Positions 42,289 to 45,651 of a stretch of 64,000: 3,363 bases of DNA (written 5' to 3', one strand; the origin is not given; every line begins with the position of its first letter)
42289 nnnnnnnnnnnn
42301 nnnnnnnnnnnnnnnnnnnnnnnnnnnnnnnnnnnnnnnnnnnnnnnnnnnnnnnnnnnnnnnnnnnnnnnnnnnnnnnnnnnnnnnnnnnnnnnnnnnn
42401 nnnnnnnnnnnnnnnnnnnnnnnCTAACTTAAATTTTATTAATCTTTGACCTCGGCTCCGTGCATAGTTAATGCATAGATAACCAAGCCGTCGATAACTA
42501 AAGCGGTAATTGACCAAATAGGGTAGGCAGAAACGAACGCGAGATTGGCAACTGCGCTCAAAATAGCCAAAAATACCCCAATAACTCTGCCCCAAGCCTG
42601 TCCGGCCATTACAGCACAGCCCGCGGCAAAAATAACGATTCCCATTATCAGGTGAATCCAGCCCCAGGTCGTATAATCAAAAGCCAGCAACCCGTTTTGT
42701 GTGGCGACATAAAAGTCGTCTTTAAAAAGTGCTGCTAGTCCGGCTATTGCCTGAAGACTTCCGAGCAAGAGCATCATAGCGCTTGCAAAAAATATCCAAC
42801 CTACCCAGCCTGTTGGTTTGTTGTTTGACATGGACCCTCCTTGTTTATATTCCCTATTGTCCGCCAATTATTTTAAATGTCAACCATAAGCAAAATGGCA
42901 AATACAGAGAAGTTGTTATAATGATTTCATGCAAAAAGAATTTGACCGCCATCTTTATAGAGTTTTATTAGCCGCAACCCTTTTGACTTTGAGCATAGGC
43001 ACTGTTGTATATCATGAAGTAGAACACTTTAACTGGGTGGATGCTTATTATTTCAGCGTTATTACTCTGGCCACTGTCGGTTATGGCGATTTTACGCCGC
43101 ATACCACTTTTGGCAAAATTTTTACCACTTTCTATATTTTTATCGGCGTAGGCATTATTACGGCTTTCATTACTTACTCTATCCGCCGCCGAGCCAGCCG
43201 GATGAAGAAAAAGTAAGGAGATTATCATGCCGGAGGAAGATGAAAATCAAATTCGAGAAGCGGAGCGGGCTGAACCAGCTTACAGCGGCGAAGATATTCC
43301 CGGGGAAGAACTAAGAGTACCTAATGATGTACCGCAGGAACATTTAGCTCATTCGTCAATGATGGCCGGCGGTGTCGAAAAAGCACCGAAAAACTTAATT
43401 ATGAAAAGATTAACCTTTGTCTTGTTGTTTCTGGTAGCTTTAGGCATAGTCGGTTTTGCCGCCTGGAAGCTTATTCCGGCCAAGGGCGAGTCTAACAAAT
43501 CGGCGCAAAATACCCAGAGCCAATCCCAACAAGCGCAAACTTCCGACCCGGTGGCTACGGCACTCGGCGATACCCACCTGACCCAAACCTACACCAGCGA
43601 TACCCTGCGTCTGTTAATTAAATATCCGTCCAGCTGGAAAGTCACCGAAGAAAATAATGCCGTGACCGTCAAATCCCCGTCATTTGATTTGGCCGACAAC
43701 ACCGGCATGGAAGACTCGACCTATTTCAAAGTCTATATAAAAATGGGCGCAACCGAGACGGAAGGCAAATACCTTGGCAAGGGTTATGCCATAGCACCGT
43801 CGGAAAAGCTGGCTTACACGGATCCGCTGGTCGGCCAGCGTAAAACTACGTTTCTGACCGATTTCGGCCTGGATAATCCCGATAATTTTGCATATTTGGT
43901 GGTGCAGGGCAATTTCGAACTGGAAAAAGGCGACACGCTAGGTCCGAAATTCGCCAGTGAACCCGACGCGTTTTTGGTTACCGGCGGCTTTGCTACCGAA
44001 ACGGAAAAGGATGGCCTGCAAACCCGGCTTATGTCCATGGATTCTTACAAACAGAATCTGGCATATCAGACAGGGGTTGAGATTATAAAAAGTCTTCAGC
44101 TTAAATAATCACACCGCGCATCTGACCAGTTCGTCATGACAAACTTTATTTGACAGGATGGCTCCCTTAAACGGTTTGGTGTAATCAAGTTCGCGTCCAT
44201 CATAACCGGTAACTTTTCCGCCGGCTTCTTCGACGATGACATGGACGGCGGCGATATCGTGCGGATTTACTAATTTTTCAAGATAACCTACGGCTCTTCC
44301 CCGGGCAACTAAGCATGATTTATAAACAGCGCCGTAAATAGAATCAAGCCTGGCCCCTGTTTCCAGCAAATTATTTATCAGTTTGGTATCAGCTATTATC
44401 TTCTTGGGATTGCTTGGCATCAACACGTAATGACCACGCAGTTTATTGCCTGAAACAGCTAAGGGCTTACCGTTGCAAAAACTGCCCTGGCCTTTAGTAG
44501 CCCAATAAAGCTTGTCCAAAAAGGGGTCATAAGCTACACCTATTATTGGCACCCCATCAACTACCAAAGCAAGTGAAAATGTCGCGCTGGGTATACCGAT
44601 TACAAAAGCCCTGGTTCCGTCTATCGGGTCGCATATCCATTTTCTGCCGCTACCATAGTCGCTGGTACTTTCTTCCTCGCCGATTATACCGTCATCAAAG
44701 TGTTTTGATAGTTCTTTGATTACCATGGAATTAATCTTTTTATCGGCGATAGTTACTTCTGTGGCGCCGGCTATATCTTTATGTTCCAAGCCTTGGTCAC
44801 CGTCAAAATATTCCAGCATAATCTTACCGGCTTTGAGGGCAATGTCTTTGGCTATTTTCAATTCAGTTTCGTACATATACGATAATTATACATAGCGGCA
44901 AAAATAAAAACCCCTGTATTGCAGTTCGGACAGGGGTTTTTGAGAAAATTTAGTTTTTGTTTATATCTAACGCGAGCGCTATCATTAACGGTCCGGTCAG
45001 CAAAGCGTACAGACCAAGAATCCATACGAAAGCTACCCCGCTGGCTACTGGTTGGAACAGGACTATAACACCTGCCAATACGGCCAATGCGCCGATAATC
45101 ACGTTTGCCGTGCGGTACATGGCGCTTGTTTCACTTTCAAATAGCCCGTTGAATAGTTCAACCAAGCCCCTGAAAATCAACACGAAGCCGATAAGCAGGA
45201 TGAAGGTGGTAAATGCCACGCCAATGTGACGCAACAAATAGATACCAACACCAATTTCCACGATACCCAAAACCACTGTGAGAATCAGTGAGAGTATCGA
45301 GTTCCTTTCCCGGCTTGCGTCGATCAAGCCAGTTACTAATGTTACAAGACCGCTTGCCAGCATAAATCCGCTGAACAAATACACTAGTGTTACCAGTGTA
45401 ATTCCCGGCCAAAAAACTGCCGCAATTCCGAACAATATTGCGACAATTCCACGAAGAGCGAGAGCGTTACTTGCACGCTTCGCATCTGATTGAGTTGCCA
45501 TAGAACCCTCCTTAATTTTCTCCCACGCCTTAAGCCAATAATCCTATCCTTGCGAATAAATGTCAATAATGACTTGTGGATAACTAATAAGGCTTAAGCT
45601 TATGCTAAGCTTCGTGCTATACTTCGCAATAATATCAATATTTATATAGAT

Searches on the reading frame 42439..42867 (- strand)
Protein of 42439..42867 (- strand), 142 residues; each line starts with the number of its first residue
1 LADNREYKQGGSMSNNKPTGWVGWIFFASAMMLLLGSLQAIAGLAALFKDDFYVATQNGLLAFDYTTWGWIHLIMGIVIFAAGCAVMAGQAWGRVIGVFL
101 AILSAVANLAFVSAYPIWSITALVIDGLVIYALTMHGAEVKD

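Call 63: search_protein_families(library=pfam, proteins=[window:42439-42867:-], max_evalue=0.001)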
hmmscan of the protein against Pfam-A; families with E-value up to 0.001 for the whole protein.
window:42439-42867:- (142 aa): 1 family
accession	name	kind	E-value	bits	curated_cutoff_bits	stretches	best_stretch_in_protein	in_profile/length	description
PF23636.1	DUF7144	-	1.9e-40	138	27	1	24-137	1-114/115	Domain of unknown function (DUF7144)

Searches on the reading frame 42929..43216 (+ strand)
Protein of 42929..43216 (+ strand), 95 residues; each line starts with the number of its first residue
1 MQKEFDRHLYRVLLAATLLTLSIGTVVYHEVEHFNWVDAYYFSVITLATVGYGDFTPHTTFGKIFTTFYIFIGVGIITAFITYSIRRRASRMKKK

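Call 63: search_protein_families(library=pfam, proteins=[window:42929-43216:+], max_evalue=0.001)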
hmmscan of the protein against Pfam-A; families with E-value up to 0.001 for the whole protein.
window:42929-43216:+ (95 aa): 2 families
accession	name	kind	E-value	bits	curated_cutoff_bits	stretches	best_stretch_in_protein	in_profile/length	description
PF07885.22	Ion_trans_2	-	1.8e-21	76.2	22.5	1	17-85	3-74/79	Ion channel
PF00520.37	Ion_trans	-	2e-05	24.4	25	1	36-81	174-226/241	Ion transport protein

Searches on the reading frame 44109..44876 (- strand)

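Call 63: search_protein_families(library=pfam, proteins=[window:44109-44876:-], max_evalue=0.001)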
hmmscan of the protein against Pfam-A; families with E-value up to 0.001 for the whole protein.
window:44109-44876:- (255 aa): 1 family
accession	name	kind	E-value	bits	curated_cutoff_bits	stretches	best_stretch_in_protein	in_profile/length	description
PF00459.30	Inositol_P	-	6.2e-51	173.9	27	1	3-250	3-262/271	Inositol monophosphatase family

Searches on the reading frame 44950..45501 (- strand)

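Call 63: search_protein_families(library=pfam, proteins=[window:44950-45501:-], max_evalue=0.001)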
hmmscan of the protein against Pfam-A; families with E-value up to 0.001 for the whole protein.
window:44950-45501:- (183 aa): 1 family
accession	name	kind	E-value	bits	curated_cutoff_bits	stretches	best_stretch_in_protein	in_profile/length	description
PF03729.18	DUF308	-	3.9e-22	78.7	25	3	16-81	1-70/73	Short repeat of unknown function (DUF308)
